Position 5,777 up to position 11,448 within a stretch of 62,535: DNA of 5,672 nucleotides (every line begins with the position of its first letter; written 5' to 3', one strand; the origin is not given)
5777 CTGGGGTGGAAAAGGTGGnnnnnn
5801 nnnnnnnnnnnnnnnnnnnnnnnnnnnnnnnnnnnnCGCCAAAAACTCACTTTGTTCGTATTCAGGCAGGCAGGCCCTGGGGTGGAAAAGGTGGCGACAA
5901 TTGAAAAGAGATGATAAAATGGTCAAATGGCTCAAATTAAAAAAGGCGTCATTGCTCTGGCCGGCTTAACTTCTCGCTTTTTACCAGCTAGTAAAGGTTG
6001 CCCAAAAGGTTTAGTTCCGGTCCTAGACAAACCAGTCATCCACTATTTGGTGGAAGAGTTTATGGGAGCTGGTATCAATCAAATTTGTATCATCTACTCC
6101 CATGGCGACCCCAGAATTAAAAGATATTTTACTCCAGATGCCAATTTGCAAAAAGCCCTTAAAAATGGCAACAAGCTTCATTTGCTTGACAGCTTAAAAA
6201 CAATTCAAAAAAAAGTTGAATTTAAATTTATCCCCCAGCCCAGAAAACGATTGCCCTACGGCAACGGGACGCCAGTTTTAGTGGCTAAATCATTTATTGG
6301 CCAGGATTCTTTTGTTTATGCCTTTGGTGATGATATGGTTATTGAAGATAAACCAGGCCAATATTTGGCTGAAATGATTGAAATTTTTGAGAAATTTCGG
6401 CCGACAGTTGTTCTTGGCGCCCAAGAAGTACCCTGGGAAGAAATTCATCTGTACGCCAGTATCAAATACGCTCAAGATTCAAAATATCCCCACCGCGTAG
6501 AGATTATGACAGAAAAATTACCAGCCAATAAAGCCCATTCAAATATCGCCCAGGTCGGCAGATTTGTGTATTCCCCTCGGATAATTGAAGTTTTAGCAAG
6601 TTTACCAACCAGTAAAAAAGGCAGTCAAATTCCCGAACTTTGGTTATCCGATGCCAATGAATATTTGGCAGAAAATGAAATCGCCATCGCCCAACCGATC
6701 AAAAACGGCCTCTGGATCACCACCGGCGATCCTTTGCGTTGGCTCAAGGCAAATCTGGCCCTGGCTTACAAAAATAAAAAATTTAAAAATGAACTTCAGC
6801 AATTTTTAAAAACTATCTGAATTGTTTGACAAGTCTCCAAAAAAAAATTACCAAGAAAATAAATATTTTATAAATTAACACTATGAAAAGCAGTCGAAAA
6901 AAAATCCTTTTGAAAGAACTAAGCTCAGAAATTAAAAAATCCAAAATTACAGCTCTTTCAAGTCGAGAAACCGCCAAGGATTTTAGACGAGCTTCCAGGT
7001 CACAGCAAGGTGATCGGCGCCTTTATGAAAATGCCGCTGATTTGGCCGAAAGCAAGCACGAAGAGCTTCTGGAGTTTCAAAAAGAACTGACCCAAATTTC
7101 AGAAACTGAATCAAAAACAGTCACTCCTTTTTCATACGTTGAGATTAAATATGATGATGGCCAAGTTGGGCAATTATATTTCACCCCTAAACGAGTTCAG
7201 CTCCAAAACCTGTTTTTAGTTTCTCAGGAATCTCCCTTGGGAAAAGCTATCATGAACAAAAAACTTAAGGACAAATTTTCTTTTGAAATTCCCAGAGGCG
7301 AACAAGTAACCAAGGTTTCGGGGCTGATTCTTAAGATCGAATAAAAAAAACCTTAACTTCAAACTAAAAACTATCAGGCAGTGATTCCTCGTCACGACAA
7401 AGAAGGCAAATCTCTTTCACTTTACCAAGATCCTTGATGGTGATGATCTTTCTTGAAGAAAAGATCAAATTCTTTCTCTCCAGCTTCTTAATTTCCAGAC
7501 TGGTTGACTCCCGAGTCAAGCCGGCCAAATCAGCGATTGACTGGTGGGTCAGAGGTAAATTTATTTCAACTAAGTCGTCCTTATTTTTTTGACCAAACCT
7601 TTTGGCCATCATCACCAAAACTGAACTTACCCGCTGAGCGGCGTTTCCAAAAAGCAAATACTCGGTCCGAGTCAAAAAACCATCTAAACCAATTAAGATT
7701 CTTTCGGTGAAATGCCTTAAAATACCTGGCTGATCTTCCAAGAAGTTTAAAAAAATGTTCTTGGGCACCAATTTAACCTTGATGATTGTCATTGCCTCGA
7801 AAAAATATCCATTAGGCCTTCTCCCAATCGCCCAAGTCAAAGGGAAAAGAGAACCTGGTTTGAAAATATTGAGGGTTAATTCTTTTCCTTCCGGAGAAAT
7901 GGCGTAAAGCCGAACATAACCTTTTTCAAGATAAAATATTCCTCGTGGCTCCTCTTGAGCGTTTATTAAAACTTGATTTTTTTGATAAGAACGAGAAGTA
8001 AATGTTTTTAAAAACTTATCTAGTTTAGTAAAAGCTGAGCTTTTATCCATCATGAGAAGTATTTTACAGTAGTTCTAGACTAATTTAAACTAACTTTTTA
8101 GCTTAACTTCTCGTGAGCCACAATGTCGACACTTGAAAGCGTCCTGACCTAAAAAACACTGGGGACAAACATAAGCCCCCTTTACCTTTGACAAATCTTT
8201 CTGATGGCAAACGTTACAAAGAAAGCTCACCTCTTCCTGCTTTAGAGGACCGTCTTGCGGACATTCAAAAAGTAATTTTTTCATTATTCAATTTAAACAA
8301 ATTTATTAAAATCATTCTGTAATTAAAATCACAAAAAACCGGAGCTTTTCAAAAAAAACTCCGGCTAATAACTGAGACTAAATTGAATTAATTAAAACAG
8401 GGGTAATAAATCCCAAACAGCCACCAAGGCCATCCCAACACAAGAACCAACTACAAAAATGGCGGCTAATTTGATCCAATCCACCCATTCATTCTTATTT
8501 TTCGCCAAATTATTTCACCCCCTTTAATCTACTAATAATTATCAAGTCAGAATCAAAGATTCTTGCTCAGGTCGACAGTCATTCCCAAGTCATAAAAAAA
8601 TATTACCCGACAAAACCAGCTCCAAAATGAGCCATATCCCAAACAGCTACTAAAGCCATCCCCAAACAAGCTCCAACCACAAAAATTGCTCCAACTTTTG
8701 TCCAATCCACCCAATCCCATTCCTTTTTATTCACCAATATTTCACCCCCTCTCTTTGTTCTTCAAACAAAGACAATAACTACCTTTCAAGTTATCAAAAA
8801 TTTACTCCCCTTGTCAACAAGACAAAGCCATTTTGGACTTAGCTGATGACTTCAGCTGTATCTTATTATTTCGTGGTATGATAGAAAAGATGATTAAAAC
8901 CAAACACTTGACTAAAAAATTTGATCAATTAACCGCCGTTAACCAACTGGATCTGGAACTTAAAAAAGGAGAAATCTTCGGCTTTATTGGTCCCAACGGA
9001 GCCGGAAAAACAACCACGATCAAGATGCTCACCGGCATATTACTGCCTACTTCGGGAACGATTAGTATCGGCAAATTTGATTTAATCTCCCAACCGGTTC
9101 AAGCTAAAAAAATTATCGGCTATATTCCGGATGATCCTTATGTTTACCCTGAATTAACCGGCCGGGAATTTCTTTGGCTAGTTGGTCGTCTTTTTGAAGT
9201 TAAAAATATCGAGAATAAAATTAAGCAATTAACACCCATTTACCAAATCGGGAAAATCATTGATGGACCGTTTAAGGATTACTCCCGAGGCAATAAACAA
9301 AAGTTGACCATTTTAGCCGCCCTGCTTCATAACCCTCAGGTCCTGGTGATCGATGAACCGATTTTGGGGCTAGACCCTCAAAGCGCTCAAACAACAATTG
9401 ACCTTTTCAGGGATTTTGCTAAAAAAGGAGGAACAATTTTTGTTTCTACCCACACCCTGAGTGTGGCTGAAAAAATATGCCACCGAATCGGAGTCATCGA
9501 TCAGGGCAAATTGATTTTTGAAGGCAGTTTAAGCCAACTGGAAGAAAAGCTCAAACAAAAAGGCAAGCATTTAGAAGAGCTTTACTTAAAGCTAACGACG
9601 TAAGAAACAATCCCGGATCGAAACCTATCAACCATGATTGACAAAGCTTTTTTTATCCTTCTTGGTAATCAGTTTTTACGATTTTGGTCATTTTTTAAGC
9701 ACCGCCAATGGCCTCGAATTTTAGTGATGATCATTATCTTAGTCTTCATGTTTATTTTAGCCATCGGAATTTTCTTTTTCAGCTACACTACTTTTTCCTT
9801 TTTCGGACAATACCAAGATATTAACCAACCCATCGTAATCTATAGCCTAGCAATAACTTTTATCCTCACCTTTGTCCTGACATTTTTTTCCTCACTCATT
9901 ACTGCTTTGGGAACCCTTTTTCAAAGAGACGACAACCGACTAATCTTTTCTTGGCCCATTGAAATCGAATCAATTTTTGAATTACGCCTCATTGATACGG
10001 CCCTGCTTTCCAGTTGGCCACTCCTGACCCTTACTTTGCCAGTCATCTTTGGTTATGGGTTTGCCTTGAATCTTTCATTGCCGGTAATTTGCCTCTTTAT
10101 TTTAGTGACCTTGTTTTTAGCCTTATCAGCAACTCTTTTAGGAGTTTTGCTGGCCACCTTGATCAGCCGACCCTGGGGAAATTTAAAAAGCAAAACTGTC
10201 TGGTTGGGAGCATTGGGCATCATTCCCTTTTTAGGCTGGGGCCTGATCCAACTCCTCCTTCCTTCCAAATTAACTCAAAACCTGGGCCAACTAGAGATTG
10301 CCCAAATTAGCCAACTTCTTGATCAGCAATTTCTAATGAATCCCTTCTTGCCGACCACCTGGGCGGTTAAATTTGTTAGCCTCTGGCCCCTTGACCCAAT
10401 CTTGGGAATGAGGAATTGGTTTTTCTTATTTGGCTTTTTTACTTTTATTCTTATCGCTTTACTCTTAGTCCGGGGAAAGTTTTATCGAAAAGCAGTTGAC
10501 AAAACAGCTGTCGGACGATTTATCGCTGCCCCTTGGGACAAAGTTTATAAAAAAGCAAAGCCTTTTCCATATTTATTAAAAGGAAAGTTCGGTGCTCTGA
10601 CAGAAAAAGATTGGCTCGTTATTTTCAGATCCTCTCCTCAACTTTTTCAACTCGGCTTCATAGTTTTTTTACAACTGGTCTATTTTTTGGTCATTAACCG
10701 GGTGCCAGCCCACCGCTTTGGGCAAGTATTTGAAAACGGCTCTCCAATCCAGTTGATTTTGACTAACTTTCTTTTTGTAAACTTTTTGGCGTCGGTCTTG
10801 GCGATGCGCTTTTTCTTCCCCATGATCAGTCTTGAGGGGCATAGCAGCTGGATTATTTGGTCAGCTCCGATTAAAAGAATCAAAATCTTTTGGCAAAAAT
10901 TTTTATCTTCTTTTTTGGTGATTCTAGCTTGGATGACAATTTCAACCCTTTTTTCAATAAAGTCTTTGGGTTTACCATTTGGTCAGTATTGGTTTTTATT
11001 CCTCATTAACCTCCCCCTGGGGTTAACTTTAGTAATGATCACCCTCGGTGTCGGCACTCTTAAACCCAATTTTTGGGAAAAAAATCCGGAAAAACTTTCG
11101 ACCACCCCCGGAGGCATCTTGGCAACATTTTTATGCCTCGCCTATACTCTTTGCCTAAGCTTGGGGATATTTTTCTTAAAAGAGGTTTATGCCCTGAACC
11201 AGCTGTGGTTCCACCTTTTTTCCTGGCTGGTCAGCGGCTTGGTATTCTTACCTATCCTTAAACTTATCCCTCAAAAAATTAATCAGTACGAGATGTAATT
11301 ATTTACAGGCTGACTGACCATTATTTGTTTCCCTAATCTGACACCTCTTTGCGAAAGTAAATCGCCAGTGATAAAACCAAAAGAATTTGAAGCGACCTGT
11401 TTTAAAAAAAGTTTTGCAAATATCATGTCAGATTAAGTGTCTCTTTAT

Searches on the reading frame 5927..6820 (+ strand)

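Call 56: search_protein_families(library=pfam, proteins=[window:5927-6820:+], max_evalue=0.001)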
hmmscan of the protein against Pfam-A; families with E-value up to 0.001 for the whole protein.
window:5927-6820:+ (297 aa): 1 family
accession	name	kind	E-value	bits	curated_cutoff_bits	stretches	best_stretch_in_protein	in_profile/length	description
PF00483.29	NTP_transferase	-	8e-20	71.9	21.2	1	6-279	1-242/245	Nucleotidyl transferase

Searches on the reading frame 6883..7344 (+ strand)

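Call 56: search_protein_families(library=pfam, proteins=[window:6883-7344:+], max_evalue=0.001)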
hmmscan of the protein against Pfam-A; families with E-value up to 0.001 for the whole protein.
window:6883-7344:+ (153 aa): 1 family
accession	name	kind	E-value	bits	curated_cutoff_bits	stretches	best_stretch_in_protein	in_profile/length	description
PF01272.25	GreA_GreB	-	4.7e-07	30.1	26.9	1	79-145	5-72/77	Transcription elongation factor, GreA/GreB, C-term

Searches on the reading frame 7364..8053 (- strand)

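Call 57: search_protein_families(library=pfam, proteins=[window:7364-8053:-], max_evalue=0.001)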
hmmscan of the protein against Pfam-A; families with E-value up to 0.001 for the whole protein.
window:7364-8053:- (229 aa): 3 families
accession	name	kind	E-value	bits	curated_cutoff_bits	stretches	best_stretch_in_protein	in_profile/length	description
PF13545.12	HTH_Crp_2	-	8.9e-15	54.9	27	1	140-213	1-68/70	Crp-like helix-turn-helix domain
PF00027.35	cNMP_binding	-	1.8e-13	50.7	27.5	1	21-107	2-88/89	Cyclic nucleotide-binding domain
PF00325.26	Crp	-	3.9e-05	23.7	21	1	166-197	1-32/32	Bacterial regulatory proteins, crp family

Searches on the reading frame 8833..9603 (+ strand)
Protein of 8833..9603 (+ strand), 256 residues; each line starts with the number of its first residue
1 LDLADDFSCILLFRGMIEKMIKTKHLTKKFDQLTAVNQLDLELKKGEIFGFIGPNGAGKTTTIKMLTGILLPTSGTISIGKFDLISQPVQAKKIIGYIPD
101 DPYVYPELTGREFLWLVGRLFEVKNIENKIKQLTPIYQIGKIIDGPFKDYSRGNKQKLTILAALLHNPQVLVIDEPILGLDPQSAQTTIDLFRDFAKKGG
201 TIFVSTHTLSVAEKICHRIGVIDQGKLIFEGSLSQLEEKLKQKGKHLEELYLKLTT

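Call 57: search_protein_families(library=pfam, proteins=[window:8833-9603:+], max_evalue=0.001)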
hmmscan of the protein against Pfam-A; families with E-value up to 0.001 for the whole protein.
window:8833-9603:+ (256 aa): 3 families
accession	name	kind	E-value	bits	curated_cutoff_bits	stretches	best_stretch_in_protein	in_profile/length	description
PF00005.33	ABC_tran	-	9.5e-26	91.5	25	1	37-177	2-136/137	ABC transporter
PF13304.12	AAA_21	-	1.8e-14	55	27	1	146-207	234-298/304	AAA domain, putative AbiEii toxin, Type IV TA system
PF13175.12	AAA_15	-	8.4e-06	26.1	32.1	0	167-211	328-373/374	AAA ATPase domain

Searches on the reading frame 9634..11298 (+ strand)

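Call 57: search_protein_families(library=pfam, proteins=[window:9634-11298:+], max_evalue=0.001)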
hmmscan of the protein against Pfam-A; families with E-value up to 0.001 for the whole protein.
window:9634-11298:+ (554 aa): 1 family
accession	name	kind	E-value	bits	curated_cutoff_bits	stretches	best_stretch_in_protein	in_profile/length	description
PF16949.11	ABC_tran_2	-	4.3e-40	138.5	25.7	1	31-508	11-485/542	Putative ATP-binding cassette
